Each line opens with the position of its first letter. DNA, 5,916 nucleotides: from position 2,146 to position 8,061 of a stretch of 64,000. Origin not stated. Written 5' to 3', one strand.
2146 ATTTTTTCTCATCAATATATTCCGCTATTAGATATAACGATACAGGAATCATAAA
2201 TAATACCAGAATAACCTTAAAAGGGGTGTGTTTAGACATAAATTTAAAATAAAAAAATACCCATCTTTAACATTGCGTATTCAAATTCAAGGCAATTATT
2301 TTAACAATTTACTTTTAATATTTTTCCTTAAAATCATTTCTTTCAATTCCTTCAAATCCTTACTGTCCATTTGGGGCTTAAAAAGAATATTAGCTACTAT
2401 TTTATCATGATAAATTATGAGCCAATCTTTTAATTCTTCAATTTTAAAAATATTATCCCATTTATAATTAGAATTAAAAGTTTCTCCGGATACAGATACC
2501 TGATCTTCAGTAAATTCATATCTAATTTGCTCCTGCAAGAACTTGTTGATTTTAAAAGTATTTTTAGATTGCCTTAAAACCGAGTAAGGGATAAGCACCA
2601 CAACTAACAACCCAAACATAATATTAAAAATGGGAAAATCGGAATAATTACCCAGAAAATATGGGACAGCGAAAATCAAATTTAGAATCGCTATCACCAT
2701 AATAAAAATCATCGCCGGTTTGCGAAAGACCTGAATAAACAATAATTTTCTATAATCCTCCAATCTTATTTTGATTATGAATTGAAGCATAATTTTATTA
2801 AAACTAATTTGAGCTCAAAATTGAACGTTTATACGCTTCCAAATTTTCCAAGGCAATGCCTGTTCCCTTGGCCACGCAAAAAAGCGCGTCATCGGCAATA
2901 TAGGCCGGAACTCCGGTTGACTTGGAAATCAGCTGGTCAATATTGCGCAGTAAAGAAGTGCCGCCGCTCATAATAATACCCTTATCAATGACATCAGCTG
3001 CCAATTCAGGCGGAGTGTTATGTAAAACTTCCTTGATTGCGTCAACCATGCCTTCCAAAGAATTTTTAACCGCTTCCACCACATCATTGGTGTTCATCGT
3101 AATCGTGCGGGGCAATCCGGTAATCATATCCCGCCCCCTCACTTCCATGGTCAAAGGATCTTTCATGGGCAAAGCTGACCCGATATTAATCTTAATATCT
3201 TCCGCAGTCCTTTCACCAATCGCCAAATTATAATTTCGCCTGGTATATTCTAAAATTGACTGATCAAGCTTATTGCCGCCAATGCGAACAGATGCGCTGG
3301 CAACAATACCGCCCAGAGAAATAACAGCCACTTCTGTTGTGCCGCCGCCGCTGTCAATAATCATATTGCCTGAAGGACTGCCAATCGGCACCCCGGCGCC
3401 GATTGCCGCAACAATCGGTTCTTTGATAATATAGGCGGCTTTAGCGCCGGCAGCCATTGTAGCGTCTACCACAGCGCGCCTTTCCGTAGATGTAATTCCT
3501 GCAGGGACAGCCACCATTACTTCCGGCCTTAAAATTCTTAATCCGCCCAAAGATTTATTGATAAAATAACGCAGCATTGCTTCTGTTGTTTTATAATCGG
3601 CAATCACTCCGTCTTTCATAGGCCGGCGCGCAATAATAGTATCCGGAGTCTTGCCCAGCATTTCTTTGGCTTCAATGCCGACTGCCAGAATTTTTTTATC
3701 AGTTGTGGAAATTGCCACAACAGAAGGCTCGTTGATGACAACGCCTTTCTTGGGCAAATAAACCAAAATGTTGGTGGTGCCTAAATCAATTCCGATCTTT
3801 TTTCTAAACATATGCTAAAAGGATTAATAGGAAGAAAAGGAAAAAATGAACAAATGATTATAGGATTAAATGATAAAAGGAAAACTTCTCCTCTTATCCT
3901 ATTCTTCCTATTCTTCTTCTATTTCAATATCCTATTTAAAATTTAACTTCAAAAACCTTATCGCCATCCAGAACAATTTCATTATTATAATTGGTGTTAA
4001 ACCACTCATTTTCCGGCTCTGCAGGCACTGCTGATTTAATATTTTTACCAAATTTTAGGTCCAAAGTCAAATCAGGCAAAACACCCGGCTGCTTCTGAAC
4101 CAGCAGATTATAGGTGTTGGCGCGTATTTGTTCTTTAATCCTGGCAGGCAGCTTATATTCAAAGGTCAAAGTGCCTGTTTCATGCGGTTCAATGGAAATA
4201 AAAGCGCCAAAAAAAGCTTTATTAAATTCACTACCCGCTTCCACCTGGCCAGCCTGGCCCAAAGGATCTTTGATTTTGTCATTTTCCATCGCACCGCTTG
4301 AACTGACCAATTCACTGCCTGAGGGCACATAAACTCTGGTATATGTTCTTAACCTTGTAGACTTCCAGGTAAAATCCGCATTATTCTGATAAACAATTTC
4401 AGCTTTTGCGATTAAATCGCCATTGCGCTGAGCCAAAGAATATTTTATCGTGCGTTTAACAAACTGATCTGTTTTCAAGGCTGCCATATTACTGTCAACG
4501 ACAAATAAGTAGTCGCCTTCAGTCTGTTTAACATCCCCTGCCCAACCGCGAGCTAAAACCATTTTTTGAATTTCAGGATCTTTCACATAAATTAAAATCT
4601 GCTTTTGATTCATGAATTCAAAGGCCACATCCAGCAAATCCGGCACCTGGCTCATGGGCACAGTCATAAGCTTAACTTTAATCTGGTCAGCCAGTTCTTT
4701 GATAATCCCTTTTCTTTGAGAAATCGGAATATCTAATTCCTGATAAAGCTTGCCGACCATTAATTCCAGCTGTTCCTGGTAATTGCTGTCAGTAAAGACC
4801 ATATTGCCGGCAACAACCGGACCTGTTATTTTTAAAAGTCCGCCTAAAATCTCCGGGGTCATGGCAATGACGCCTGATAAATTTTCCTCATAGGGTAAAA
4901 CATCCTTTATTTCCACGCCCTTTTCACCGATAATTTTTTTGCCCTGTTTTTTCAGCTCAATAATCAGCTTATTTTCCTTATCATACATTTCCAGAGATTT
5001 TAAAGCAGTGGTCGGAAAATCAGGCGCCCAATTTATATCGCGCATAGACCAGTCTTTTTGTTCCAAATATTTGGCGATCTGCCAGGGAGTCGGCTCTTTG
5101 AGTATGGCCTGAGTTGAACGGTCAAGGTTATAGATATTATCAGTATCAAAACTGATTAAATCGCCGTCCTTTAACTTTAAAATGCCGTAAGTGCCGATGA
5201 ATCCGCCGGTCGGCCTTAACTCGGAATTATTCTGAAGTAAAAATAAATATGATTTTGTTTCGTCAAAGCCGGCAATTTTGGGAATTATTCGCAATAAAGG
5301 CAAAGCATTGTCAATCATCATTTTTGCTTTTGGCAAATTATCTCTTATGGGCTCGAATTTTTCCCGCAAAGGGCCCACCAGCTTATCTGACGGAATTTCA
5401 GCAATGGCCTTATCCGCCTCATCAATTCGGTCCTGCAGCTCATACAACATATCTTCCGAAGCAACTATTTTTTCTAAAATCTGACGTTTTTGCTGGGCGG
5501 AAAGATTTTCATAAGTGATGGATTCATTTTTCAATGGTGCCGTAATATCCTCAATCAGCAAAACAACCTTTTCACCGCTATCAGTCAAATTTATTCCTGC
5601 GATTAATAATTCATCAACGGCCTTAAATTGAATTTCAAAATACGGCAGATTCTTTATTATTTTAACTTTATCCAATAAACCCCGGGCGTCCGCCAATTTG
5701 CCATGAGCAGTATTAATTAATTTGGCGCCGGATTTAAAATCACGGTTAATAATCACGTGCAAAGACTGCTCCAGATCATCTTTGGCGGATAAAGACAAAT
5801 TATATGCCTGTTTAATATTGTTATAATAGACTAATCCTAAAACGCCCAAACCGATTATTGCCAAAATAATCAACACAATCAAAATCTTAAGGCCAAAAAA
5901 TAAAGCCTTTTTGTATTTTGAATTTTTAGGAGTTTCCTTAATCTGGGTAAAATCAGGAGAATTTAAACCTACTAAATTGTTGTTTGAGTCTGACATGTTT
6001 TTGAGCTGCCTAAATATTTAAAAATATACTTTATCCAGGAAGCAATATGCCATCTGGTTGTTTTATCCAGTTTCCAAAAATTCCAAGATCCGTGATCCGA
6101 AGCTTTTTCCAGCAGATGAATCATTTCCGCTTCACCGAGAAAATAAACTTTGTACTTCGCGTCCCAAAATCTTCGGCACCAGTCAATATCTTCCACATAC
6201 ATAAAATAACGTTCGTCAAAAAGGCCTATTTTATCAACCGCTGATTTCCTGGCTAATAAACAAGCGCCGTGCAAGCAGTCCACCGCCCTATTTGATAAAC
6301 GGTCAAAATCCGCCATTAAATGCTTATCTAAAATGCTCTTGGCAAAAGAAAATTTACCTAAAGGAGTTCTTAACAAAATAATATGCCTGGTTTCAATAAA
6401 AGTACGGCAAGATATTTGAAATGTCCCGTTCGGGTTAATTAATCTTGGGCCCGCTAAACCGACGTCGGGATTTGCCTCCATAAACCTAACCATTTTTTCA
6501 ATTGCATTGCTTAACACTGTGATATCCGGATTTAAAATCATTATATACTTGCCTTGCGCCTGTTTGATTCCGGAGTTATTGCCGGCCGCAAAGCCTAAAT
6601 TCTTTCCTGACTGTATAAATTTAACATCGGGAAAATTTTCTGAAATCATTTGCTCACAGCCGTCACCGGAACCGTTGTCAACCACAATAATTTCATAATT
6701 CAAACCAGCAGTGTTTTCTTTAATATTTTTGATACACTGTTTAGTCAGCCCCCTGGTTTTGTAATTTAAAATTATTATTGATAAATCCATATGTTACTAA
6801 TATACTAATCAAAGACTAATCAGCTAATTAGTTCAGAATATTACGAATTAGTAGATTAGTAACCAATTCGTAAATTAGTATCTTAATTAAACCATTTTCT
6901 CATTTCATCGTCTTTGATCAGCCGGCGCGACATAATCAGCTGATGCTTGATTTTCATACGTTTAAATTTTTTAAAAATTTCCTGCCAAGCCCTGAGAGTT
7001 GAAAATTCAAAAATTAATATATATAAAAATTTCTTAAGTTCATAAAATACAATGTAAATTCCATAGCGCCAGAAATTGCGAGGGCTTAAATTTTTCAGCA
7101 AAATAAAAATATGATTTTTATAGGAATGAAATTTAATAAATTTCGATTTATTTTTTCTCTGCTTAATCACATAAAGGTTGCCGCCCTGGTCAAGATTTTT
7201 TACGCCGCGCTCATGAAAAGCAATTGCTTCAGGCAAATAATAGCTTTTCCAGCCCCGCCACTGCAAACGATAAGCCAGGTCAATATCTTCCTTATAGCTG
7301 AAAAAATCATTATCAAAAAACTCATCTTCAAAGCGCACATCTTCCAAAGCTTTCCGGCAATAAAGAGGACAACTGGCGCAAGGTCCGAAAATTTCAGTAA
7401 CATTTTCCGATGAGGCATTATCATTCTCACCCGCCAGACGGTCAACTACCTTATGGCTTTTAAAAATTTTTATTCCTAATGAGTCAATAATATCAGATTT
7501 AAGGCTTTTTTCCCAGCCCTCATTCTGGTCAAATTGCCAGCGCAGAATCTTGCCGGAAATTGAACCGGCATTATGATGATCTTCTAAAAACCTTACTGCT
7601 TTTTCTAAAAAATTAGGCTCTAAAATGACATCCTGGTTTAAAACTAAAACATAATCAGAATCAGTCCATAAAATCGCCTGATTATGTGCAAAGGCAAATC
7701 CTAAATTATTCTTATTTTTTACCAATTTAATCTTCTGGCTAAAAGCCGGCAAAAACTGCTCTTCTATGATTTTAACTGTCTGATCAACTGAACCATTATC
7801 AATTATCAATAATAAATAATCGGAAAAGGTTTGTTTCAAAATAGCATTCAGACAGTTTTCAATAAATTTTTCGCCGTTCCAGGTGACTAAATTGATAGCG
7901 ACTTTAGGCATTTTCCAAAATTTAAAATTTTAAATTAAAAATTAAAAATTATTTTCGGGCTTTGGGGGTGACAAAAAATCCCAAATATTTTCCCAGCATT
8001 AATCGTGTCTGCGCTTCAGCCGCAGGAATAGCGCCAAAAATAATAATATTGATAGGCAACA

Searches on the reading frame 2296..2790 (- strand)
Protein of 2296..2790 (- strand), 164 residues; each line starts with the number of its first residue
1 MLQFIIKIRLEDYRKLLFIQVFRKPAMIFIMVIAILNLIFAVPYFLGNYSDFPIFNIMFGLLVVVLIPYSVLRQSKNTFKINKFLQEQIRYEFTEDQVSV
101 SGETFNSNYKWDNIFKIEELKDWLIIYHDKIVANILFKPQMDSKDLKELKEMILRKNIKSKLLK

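Call 60: search_protein_families(library=pfam, proteins=[window:2296-2790:-], max_evalue=0.001)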
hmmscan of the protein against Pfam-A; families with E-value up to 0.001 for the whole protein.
window:2296-2790:- (164 aa): 1 family
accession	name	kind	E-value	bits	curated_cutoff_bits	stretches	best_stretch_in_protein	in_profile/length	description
PF14317.12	YcxB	-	7.3e-10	38.9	23.3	1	93-153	1-61/61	YcxB-like protein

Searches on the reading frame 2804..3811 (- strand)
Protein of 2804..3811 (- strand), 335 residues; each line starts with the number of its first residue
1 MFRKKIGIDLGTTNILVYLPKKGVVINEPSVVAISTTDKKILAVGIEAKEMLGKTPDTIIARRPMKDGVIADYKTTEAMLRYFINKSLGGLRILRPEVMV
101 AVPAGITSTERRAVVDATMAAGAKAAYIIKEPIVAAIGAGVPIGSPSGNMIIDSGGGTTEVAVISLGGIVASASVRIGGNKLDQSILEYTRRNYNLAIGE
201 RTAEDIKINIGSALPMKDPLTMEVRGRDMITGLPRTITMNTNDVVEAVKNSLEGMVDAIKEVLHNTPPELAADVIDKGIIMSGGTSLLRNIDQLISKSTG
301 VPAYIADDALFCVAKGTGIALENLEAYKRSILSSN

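Call 60: search_protein_families(library=pfam, proteins=[window:2804-3811:-], max_evalue=0.001)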
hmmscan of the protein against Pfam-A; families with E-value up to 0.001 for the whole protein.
window:2804-3811:- (335 aa): 5 families
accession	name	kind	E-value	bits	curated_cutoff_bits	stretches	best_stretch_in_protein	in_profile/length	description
PF06723.19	MreB_Mbl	-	5.3e-135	449.9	27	1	4-328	2-326/327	MreB/Mbl protein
PF00022.25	Actin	-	1.9e-13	50.2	27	1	29-192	31-189/410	Actin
PF00012.26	HSP70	-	2.3e-12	46.4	20.6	1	97-304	135-355/599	Hsp70 protein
PF14450.12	FtsA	-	9.1e-11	42.6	31.8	1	151-307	2-111/127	Cell division protein FtsA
PF11104.14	PilM_2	-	0.00068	19.1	27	0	279-311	278-310/340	Type IV pilus assembly protein PilM;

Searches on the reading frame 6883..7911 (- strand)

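Call 60: search_protein_families(library=pfam, proteins=[window:6883-7911:-], max_evalue=0.001)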
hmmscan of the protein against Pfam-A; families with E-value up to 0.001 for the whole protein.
window:6883-7911:- (342 aa): 4 families
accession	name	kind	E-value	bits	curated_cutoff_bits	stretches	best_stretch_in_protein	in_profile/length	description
PF00535.33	Glycos_transf_2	-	1.7e-24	87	23.3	1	9-190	5-165/168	Glycosyl transferase family 2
PF13641.12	Glyco_tranf_2_3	-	9.1e-16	59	27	1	2-236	1-214/230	Glycosyltransferase like family 2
PF13632.12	Glyco_trans_2_3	-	2.3e-09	37.8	27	1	87-246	1-129/198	Glycosyl transferase family group 2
PF10111.15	Glyco_tranf_2_2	-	0.00042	20.3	27.3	1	5-109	3-106/276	Glycosyltransferase like family 2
